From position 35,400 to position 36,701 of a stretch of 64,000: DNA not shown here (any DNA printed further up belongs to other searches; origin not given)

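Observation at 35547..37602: Tandem pair of paralogous secreted 4-Cys proteins of unknown family, divergent from miaB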

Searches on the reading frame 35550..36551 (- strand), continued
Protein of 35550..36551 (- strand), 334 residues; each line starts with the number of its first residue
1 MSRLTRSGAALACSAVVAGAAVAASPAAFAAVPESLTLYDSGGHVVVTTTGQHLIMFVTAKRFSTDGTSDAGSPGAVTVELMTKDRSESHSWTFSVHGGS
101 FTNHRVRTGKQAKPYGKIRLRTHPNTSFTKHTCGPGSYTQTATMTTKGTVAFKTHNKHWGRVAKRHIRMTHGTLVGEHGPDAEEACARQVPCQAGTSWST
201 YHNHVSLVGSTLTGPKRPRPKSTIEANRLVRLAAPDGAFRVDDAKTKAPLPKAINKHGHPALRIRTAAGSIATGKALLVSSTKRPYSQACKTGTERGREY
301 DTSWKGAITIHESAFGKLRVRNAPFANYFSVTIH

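Call 50: find_encoding_contigs(protein=P0157, flank=8000, max_places=3)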
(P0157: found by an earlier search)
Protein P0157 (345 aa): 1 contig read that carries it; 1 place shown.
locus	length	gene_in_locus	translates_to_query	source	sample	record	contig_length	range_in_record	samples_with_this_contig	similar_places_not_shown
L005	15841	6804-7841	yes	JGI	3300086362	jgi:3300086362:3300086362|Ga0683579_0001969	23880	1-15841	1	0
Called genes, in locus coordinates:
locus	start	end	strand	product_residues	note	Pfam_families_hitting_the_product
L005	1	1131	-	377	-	?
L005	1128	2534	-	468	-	PF13167:GTP-bdg_N, PF02492:cobW (faint), PF16360:GTP-bdg_M, PF02421:FeoB_N (faint), PF09439:SRPRB (faint), PF01926:MMR_HSR1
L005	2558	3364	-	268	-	PF01678:DAP_epimerase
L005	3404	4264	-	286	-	PF00563:EAL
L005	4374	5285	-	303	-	PF01745:IPT, PF01715:IPPT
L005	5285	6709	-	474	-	PF00919:UPF0004, PF04055:Radical_SAM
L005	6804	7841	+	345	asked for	-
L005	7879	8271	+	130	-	PF04237:YjbR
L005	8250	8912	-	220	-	PF01292:Ni_hydr_CYTB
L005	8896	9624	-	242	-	PF00174:Oxidored_molyb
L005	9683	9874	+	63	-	-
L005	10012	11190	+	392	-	-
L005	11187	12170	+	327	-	PF00005:ABC_tran, PF13304:AAA_21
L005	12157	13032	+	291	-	PF12679:ABC2_membrane_2, PF12730:ABC2_membrane_4, PF12698:ABC2_membrane_3 (weak), PF10920:DUF2705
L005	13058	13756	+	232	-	PF13489:Methyltransf_23 (faint), PF01209:Ubie_methyltran, PF13847:Methyltransf_31, PF08241:Methyltransf_11, PF08242:Methyltransf_12 (weak), PF13649:Methyltransf_25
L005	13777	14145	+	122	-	PF18029:Glyoxalase_6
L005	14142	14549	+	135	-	PF18029:Glyoxalase_6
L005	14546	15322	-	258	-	PF02517:Rce1-like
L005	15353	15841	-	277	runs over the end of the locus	PF00950:ABC-3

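Call 51: find_encoding_contigs(protein=P0159, flank=8000, max_places=3)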
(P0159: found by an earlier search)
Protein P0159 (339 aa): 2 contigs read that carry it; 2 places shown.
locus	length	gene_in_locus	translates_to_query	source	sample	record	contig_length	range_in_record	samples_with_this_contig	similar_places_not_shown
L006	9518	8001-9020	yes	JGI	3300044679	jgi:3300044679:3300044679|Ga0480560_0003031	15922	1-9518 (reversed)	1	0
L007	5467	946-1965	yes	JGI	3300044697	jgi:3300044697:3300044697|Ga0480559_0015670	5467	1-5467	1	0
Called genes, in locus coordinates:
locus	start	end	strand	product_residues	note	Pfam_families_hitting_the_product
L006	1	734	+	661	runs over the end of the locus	PF13520:AA_permease_2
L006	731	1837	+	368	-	PF01938:TRAM, PF13649:Methyltransf_25 (faint), PF05175:MTS (weak), PF05958:tRNA_U5-meth_tr (weak)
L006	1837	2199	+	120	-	-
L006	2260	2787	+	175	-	PF04542:Sigma70_r2, PF08281:Sigma70_r4_2, PF04545:Sigma70_r4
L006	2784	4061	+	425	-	-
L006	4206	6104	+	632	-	PF13292:DXP_synthase_N, PF02775:TPP_enzyme_C (faint), PF02779:Transket_pyr, PF02780:Transketolase_C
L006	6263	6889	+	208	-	PF00089:Trypsin (faint), PF13365:Trypsin_2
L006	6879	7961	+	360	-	-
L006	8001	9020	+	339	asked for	-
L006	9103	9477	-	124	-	-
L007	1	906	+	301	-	?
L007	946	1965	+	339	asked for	-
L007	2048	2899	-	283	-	-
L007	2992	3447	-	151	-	PF13302:Acetyltransf_3, PF00583:Acetyltransf_1, PF13523:Acetyltransf_8 (weak), PF08445:FR47 (weak)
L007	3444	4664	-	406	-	PF01612:DNA_pol_A_exo1, PF00570:HRDC, PF18305:DNA_pol_A_exoN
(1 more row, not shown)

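Call 52: find_encoding_contigs(protein=P0021, flank=8000, max_places=3)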
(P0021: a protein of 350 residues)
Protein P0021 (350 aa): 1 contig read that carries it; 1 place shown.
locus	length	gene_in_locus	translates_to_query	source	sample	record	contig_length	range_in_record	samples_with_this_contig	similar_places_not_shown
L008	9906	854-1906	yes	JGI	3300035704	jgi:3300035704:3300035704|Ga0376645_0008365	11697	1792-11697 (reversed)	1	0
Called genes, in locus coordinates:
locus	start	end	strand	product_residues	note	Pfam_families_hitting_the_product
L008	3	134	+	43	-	PF02410:RsfS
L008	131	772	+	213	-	PF00300:His_Phos_1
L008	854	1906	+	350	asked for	-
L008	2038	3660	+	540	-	-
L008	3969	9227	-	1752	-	-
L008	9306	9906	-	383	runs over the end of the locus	PF22022:Phage_int_M (weak), PF00589:Phage_integrase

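Call 54: list_cluster_members(proteins=[P0023, P0027, P0029, P0033, P0038, P0044, P0052, P0060, P0072, P0090])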
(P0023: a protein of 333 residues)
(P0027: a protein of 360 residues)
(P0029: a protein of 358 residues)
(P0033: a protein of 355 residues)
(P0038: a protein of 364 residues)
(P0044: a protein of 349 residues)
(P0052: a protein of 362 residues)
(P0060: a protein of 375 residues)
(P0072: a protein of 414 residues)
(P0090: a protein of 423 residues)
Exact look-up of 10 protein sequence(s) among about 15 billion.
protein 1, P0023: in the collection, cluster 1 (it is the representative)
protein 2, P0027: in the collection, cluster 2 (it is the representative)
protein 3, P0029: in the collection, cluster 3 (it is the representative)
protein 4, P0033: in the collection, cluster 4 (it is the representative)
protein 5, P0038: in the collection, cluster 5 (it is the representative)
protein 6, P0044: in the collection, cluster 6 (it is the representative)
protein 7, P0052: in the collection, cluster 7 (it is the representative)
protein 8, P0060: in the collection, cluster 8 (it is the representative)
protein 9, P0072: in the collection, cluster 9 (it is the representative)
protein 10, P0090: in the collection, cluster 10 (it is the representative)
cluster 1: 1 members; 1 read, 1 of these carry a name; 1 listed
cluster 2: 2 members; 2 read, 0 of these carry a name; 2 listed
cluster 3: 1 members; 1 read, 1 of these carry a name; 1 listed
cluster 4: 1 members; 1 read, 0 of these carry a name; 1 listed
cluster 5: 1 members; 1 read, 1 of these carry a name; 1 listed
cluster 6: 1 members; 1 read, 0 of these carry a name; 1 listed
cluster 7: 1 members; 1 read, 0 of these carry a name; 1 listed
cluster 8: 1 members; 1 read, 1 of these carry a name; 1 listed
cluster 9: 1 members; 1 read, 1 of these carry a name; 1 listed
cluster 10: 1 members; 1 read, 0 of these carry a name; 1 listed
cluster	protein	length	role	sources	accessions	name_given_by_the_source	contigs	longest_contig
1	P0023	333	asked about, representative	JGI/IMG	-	hypothetical protein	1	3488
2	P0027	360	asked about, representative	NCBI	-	-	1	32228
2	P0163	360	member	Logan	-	-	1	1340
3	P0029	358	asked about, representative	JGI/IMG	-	hypothetical protein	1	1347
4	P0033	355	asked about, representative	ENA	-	-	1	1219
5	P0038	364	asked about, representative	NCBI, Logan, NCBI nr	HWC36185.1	MAG TPA: hypothetical protein VG650_15370 [Mycobacteriales bacterium] | hypothetical protein [Mycobacteriales bacterium]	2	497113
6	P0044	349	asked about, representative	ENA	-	-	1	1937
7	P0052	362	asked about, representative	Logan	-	-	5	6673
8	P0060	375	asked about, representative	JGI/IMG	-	hypothetical protein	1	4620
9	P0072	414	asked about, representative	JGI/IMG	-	hypothetical protein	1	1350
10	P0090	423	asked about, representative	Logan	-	-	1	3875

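Call 55: search_dna_similar(query=P0021, collection=plasmids, mode=protein, max_evalue=0.001)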
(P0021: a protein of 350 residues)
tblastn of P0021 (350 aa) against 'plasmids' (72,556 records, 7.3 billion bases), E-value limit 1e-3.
No match.

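Call 56: find_encoding_contigs(protein=P0038, flank=8000, max_places=2)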
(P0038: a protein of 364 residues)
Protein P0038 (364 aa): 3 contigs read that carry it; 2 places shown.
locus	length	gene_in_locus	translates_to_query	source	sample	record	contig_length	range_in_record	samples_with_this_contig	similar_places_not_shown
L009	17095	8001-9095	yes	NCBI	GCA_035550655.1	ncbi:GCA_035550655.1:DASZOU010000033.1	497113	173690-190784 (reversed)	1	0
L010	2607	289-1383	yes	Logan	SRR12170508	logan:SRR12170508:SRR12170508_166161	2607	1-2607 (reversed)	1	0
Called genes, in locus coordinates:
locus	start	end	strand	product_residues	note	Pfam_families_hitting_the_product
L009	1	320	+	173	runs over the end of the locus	PF25084:LbH_EIF2B (faint), PF25087:GMPPB_C (weak), PF00132:Hexapep (weak)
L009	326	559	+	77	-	PF06906:DUF1272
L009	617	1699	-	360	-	PF00070:Pyr_redox (faint), PF01266:DAO (weak), PF13450:NAD_binding_8 (weak), PF01494:FAD_binding_3 (weak)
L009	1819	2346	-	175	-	PF00583:Acetyltransf_1, PF13673:Acetyltransf_10, PF13508:Acetyltransf_7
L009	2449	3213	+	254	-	-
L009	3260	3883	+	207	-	PF04542:Sigma70_r2, PF08281:Sigma70_r4_2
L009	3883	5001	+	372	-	-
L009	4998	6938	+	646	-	PF04734:Ceramidase_alk, PF17048:Ceramidse_alk_C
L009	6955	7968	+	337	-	PF00753:Lactamase_B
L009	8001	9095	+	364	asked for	-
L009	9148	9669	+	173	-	PF00903:Glyoxalase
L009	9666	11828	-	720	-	PF03176:MMPL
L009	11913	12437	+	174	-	PF01047:MarR, PF12802:MarR_2, PF13463:HTH_27 (weak)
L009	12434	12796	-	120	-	-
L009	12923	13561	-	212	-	PF01903:CbiX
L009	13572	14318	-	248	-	PF01507:PAPS_reduct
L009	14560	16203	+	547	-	PF03460:NIR_SIR_ferr, PF01077:NIR_SIR, PF03460:NIR_SIR_ferr, PF01077:NIR_SIR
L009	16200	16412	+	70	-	-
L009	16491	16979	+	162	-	PF27101:Rv3753c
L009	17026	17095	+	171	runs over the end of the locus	PF27101:Rv3753c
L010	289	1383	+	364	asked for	-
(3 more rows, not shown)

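Call 57: find_encoding_contigs(protein=P0027, flank=8000, max_places=2)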
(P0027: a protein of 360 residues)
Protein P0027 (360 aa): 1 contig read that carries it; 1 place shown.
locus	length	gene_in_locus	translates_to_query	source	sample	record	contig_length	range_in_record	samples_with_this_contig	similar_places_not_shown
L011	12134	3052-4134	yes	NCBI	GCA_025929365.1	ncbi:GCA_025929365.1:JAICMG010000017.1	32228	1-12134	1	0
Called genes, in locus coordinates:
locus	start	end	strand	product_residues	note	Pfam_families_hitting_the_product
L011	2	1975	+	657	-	?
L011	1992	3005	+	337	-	PF00753:Lactamase_B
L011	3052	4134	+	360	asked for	-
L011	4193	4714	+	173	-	PF00903:Glyoxalase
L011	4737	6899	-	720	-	PF03176:MMPL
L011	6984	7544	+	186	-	PF01047:MarR, PF12802:MarR_2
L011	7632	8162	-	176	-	PF01903:CbiX (faint)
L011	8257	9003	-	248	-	PF01507:PAPS_reduct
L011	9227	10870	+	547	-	PF03460:NIR_SIR_ferr, PF01077:NIR_SIR, PF03460:NIR_SIR_ferr, PF01077:NIR_SIR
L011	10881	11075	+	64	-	-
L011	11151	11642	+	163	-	PF27101:Rv3753c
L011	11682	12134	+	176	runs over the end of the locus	PF27101:Rv3753c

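Call 68: find_related_loci(query=A5, collection=metagenome_contigs, flank=8000)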
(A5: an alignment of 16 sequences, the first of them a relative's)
Query A5 (350 aa) in metagenome_contigs; peptide patterns used: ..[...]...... (x = any residue, [..] = any of these).
152 stretches matched a pattern; 4 encode a relative of the query (tblastn E <= 1e-3); 4 distinct loci.
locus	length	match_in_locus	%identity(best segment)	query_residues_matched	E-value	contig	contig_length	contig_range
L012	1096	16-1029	44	1-349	2e-86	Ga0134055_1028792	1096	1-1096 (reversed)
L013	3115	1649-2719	46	1-350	3e-80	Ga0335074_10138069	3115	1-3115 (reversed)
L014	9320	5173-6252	47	1-349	1e-78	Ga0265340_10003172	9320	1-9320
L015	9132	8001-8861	29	52-334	8e-24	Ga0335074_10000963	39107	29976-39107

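Call 70: search_protein_families(library=pfam, proteins=[L015:5853-7814:+, L015:2696-4756:+, L008:2038-3660:+, L009:3883-5001:+, L006:2784-4061:+, L009:9148-9669:+, L009:6955-7968:+, L005:10012-11190:+], max_evalue=0.001)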
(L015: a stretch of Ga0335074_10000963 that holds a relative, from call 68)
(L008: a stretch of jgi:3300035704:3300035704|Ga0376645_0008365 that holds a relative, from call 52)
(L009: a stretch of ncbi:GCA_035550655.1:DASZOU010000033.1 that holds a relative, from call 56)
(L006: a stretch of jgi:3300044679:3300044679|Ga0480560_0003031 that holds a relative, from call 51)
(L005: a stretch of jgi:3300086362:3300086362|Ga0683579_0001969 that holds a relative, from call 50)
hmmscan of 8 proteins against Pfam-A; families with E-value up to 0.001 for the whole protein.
L015:5853-7814:+ (654 aa): 6 families
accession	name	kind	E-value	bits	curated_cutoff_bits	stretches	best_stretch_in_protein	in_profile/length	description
PF13292.11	DXP_synthase_N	-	1.9e-112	375.5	21.2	1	27-304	1-274/274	1-deoxy-D-xylulose-5-phosphate synthase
PF02779.29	Transket_pyr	-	5.5e-47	160.1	27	1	340-500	3-170/174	Transketolase, pyrimidine binding domain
PF02780.25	Transketolase_C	-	2.4e-21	76.4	25.9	1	521-635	7-124/124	Transketolase, C-terminal domain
PF02775.26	TPP_enzyme_C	-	9e-07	29.2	21.9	1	127-200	15-83/151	Thiamine pyrophosphate enzyme, C-terminal TPP binding domain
PF00676.26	E1_dh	-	8.5e-05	22.1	22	0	116-200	80-162/300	Dehydrogenase E1 component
PF00456.26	Transketolase_N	-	0.00088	18.8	22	0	265-313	203-252/334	Transketolase, thiamine diphosphate binding domain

L015:2696-4756:+ (687 aa): 2 families
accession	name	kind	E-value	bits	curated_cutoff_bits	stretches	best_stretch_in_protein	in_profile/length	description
PF13520.12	AA_permease_2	-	6.8e-31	108.1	27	1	59-487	14-421/427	Amino acid permease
PF02705.21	K_trans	-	0.00051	19.1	24.8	0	128-201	95-168/454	K+ potassium transporter integral membrane domain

L008:2038-3660:+ (540 aa): 0 families

L009:3883-5001:+ (372 aa): 0 families

L006:2784-4061:+ (425 aa): 0 families

L009:9148-9669:+ (173 aa): 4 families
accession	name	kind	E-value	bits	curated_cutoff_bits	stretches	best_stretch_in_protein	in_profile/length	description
PF00903.31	Glyoxalase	-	1.4e-17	64.7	20.6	1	5-128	1-121/121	Glyoxalase/Bleomycin resistance protein/Dioxygenase superfamily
PF13669.12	Glyoxalase_4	-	3.8e-05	24.4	27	1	7-90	1-81/109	Glyoxalase/Bleomycin resistance protein/Dioxygenase superfamily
PF18029.7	Glyoxalase_6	-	0.00052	21.1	23.6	1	10-128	3-105/106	Glyoxalase-like domain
PF22677.2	Ble-like_N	-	0.00095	19.3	24.5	0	8-36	4-31/41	Bleomycin resistance protein-like N-terminal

L009:6955-7968:+ (337 aa): 1 family
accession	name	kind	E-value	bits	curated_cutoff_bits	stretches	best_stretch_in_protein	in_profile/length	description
PF00753.33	Lactamase_B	-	6.6e-25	88.6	22.7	1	29-243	2-196/196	Metallo-beta-lactamase superfamily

L005:10012-11190:+ (392 aa): 0 families

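Call 76: list_cluster_members(proteins=[P0040, P0048, P0056, P0065, P0077, P0094, P0114, P0128, P0139, P0151])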
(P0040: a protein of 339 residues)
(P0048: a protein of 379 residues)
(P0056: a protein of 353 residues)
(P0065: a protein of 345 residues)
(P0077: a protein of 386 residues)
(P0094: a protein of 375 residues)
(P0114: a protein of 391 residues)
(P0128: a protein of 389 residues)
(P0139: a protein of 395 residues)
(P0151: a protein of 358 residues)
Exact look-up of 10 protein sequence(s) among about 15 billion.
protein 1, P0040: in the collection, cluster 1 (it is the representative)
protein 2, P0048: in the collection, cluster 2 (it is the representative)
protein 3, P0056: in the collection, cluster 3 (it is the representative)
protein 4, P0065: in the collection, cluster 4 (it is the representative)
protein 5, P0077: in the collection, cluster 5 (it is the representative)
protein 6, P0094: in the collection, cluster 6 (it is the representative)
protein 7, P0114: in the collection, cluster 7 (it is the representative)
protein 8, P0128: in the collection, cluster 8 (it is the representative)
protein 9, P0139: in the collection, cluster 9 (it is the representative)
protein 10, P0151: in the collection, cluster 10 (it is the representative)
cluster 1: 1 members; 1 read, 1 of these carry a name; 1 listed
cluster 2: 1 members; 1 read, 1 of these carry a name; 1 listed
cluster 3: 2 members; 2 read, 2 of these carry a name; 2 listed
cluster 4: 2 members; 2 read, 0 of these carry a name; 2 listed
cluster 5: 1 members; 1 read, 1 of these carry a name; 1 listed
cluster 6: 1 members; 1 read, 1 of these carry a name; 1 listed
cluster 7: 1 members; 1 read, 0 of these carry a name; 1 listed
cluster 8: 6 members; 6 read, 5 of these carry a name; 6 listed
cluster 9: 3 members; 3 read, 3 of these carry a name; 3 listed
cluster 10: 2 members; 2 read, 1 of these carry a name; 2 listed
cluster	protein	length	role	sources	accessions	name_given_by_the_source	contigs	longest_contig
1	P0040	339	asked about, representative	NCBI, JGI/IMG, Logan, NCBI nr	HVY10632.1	MAG TPA: hypothetical protein VHB18_10885 [Mycobacteriales bacterium] | hypothetical protein | hypothetical protein [Mycobacteriales bacterium]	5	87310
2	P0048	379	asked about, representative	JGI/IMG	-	hypothetical protein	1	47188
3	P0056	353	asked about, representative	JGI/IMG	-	hypothetical protein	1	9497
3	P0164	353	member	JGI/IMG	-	hypothetical protein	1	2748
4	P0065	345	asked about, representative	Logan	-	-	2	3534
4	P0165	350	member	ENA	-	-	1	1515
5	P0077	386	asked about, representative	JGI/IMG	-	hypothetical protein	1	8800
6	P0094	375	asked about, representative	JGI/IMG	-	hypothetical protein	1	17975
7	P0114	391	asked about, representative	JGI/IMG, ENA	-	-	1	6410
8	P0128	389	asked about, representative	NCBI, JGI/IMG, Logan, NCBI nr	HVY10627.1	MAG TPA: hypothetical protein VHB18_10860 [Mycobacteriales bacterium] | hypothetical protein | hypothetical protein [Mycobacteriales bacterium]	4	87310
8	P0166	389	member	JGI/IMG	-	hypothetical protein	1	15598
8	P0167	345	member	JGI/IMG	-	hypothetical protein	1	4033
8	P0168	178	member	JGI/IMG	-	hypothetical protein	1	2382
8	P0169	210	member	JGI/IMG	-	hypothetical protein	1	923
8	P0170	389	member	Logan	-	-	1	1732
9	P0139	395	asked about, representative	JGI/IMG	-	hypothetical protein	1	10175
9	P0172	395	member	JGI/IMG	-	hypothetical protein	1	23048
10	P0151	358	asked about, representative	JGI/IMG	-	-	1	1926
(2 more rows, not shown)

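Call 77: find_encoding_contigs(protein=P0040, flank=10000, max_places=1)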
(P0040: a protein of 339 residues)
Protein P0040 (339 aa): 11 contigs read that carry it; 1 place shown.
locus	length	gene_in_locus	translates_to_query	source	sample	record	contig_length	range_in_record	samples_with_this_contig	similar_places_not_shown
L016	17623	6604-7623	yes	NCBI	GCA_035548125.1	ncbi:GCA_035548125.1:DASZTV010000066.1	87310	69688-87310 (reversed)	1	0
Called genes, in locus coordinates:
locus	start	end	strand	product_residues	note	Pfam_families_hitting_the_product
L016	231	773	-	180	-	PF00583:Acetyltransf_1, PF13673:Acetyltransf_10, PF13508:Acetyltransf_7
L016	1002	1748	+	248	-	-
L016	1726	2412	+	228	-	PF04542:Sigma70_r2, PF08281:Sigma70_r4_2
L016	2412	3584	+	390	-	-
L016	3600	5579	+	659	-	PF04734:Ceramidase_alk, PF17048:Ceramidse_alk_C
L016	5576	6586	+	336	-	PF00753:Lactamase_B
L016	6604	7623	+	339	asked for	-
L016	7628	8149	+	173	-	PF00903:Glyoxalase, PF13669:Glyoxalase_4 (weak)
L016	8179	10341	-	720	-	PF03176:MMPL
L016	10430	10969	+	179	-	PF01047:MarR (weak), PF12802:MarR_2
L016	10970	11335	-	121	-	-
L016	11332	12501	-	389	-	-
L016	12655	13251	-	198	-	PF01903:CbiX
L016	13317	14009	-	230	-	PF01507:PAPS_reduct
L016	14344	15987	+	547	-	PF03460:NIR_SIR_ferr, PF01077:NIR_SIR, PF03460:NIR_SIR_ferr, PF01077:NIR_SIR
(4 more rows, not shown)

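Call 81: find_encoding_contigs(protein=P0048, flank=6000, max_places=1)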
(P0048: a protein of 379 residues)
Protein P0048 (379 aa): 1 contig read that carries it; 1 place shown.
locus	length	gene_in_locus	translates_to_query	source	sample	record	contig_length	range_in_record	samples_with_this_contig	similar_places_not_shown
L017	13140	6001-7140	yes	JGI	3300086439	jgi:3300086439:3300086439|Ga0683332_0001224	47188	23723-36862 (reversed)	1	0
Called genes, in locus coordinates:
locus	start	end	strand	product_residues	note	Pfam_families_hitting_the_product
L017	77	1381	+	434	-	PF01474:DAHP_synth_2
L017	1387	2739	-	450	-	PF08281:Sigma70_r4_2 (weak)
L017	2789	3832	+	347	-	PF01212:Beta_elim_lyase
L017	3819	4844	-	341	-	PF18152:DAHP_snth_FXD, PF00793:DAHP_synth_1, PF03102:NeuB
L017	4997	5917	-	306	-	PF00892:EamA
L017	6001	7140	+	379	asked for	-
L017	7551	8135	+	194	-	-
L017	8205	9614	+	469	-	PF28445:DUF8403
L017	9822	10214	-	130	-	PF09996:DUF2237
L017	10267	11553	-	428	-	-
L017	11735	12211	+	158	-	-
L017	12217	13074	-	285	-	PF01261:AP_endonuc_2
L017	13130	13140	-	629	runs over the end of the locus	PF00069:Pkinase, PF01636:APH (weak), PF07714:PK_Tyr_Ser-Thr, PF03109:ABC1 (weak), PF03793:PASTA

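Call 82: find_encoding_contigs(protein=P0172, flank=6000, max_places=1)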
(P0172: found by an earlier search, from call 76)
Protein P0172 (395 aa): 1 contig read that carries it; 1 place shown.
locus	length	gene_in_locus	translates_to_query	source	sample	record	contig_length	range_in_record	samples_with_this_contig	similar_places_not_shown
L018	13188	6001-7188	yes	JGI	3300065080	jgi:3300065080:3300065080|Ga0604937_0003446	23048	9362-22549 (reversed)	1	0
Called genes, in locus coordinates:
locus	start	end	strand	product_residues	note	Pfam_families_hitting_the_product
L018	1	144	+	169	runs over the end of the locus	-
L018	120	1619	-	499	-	PF07690:MFS_1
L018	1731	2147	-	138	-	PF01243:PNPOx_N, PF12900:Pyridox_ox_2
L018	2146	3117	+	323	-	PF00809:Pterin_bind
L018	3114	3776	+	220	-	-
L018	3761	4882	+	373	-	PF02515:CoA_transf_3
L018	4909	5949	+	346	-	-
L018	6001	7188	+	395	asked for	-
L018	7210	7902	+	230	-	PF01325:Fe_dep_repress, PF02742:Fe_dep_repr_C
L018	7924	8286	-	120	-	-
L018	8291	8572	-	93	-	PF04248:NTP_transf_9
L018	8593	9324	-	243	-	PF08327:AHSA1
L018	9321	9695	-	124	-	PF12840:HTH_20, PF25213:HVO_A0261_N (faint), PF01022:HTH_5, PF12802:MarR_2 (weak)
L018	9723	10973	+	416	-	PF07690:MFS_1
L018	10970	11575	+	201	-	PF01965:DJ-1_PfpI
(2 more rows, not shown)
